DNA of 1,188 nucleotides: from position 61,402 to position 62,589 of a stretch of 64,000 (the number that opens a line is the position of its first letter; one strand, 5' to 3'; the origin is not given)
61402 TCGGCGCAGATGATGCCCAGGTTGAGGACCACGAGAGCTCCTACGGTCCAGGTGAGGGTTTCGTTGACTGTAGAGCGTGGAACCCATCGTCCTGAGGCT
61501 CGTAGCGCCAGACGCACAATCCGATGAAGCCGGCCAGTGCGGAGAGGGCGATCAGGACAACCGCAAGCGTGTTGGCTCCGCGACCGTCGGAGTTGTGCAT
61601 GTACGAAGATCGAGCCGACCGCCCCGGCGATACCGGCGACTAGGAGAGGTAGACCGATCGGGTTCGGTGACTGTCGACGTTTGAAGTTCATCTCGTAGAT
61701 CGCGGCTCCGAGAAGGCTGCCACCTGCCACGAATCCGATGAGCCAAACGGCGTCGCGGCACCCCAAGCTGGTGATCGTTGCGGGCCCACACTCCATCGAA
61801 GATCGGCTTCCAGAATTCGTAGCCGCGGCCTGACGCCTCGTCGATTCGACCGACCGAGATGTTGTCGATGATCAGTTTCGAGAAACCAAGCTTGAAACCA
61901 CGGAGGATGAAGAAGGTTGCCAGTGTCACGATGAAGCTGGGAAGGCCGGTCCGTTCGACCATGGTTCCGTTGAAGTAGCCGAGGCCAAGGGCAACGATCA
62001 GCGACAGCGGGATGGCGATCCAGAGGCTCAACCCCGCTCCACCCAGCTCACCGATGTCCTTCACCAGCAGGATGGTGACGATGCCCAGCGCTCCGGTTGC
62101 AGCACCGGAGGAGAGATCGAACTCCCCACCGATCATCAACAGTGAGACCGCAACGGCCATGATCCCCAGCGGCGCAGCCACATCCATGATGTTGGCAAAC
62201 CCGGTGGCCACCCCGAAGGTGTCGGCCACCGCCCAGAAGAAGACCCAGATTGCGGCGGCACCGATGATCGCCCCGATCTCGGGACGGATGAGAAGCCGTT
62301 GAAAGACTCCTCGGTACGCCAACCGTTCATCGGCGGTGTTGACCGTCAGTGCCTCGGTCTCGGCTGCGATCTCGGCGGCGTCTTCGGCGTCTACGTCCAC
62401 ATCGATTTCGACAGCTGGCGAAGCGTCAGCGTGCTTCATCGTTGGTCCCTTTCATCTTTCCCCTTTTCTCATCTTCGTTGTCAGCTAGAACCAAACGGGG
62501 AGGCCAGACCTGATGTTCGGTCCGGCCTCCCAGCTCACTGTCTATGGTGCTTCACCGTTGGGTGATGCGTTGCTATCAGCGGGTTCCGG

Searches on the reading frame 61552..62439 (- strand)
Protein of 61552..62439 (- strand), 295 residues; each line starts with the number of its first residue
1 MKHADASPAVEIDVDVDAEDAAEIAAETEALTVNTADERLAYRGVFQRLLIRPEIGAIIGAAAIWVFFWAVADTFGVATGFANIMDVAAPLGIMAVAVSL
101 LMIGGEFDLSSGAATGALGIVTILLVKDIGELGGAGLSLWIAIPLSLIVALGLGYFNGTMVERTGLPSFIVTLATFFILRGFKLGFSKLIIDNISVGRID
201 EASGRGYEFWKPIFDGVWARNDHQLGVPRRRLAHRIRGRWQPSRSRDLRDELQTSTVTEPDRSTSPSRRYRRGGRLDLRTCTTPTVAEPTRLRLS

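Call 87: find_encoding_contigs(protein=window:61552-62439:-, flank=10000, max_places=2)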
Protein window:61552-62439:- (295 aa): no gene with exactly this product is on record in the collection.
